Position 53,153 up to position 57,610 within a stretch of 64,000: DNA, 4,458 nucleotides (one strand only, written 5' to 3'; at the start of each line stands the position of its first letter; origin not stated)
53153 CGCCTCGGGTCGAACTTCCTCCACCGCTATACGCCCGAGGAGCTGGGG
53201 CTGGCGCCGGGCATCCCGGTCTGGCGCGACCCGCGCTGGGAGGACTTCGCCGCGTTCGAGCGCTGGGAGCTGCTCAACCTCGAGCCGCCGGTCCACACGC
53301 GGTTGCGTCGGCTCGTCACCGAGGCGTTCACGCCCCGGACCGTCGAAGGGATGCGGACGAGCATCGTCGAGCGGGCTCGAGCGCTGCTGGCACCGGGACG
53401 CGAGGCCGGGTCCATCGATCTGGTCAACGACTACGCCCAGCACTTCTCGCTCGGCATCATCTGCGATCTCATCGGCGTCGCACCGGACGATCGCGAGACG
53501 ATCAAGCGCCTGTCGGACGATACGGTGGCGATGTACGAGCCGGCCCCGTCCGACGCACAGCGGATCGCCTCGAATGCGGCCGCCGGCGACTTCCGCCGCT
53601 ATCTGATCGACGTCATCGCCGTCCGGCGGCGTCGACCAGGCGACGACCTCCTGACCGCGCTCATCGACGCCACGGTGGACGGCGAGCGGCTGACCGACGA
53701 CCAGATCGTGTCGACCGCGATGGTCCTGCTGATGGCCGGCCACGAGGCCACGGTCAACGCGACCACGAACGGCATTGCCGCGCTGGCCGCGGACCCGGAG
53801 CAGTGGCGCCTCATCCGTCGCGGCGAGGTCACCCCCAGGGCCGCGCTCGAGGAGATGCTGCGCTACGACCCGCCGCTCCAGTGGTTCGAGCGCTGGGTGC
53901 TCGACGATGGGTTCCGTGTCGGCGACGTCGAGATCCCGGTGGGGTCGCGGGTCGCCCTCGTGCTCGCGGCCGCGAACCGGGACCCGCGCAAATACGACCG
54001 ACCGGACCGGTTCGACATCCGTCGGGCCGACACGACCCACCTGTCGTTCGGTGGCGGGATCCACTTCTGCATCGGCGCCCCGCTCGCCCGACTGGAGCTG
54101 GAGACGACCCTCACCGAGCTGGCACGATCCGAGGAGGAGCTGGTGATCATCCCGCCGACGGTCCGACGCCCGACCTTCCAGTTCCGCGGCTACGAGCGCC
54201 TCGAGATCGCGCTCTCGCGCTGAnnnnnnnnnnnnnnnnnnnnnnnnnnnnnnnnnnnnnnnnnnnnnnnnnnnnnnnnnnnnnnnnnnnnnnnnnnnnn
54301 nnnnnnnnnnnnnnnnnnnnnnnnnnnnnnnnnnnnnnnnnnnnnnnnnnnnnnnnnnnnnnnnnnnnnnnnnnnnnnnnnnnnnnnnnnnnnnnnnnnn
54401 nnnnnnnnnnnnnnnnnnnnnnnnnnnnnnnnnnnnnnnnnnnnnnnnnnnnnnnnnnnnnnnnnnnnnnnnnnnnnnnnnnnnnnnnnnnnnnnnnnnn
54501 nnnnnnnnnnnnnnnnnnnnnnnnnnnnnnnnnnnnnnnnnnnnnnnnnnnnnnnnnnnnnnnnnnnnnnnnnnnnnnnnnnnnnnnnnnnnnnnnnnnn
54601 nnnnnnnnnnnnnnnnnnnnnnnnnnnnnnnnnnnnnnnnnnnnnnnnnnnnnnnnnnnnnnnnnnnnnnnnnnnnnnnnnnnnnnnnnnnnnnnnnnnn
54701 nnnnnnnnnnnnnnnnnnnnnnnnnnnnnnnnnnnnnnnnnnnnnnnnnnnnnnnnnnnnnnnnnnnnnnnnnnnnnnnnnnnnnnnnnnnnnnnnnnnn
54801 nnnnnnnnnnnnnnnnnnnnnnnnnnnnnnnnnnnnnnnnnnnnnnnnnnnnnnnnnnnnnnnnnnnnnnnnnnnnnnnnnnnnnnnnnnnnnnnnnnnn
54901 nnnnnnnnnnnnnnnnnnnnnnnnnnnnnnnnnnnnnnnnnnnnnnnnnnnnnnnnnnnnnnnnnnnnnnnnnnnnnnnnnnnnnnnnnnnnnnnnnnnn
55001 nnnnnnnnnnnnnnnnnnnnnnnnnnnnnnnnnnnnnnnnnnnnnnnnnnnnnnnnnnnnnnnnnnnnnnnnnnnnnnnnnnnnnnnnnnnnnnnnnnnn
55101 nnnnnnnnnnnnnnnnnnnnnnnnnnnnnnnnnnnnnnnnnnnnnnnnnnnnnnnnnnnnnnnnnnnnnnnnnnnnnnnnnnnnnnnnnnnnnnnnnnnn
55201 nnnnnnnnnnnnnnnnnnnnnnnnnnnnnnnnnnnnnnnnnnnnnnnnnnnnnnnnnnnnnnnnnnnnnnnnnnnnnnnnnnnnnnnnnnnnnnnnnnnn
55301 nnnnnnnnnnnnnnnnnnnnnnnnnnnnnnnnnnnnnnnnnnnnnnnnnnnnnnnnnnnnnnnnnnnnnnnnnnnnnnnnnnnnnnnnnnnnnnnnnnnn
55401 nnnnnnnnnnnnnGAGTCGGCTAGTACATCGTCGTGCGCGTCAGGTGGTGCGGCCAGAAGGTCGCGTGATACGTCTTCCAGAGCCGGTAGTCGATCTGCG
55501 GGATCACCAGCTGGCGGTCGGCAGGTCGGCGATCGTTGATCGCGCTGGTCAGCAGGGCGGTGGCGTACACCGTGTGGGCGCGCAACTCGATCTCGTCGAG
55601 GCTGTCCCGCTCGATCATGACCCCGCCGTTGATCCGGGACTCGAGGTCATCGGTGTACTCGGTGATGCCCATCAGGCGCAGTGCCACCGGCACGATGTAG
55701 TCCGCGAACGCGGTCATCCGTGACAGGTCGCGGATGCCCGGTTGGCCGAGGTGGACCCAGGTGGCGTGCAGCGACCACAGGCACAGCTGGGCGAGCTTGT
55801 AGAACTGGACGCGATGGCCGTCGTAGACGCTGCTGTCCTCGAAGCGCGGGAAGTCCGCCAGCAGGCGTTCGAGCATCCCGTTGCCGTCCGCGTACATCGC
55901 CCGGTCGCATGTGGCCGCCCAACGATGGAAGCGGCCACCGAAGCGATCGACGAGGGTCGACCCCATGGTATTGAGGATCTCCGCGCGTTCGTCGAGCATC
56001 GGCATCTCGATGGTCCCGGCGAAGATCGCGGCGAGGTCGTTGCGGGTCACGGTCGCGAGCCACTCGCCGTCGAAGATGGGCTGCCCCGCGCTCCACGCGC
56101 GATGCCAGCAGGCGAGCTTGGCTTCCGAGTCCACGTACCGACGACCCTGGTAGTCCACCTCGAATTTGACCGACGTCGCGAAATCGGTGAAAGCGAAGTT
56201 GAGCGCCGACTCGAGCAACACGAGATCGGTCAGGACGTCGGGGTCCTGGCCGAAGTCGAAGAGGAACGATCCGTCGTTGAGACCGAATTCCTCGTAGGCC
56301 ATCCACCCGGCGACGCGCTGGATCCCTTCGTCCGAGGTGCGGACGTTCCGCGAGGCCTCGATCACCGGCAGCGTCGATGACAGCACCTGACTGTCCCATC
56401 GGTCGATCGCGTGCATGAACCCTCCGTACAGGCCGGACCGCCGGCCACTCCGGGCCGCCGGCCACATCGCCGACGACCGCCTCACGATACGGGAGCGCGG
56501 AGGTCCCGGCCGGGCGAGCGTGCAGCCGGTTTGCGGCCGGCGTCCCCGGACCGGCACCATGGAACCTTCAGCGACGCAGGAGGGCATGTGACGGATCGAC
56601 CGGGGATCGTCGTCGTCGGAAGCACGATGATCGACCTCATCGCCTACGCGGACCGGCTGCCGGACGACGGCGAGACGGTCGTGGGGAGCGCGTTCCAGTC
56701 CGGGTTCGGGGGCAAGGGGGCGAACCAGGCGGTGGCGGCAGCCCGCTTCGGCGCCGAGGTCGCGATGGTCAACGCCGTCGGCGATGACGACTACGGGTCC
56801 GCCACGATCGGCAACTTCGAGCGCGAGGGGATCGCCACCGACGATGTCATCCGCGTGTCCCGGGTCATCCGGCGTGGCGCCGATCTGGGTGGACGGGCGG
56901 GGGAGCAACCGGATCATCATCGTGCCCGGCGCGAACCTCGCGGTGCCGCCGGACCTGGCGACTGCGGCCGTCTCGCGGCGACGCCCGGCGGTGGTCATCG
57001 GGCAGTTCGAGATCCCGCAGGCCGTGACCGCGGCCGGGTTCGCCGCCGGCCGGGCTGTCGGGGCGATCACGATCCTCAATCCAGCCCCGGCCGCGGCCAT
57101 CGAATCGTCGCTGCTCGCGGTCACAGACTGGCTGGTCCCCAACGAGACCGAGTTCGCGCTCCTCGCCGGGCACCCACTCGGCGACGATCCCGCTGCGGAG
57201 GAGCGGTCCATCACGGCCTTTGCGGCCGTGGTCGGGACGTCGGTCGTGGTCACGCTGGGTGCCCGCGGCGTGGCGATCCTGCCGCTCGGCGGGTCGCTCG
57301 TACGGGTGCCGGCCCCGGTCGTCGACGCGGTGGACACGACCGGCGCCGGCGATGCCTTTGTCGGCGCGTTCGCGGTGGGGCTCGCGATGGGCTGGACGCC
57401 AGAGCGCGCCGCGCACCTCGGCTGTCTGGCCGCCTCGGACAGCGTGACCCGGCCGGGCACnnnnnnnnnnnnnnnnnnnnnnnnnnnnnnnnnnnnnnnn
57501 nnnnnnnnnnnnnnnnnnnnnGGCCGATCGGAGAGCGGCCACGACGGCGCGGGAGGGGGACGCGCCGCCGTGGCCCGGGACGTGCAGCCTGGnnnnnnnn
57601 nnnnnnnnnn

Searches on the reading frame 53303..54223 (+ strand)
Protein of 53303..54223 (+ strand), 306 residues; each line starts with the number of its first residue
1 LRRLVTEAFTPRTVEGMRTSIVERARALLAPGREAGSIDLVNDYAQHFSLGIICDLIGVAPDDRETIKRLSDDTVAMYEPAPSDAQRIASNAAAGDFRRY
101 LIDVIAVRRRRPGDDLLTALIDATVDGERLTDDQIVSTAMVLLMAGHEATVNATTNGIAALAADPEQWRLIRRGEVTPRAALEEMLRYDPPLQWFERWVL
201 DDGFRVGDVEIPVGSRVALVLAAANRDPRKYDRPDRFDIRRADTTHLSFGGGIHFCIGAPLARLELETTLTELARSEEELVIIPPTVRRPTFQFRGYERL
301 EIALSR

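Call 52: search_protein_families(library=pfam, proteins=[window:53303-54223:+], max_evalue=0.001)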
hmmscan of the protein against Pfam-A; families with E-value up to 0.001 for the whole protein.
window:53303-54223:+ (306 aa): 1 family
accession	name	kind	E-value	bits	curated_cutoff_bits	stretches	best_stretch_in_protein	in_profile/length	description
PF00067.27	p450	-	5.8e-23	81.8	22.8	2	180-273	326-428/462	Cytochrome P450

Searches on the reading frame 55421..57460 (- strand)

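Call 52: search_protein_families(library=pfam, proteins=[window:55421-57460:-], max_evalue=0.001)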
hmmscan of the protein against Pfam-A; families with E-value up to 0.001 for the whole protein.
window:55421-57460:- (679 aa): 1 family
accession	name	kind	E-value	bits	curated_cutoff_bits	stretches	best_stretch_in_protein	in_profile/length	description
PF10343.14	Q_salvage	-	4e-48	164.9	25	1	410-679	10-285/285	Queuosine salvage protein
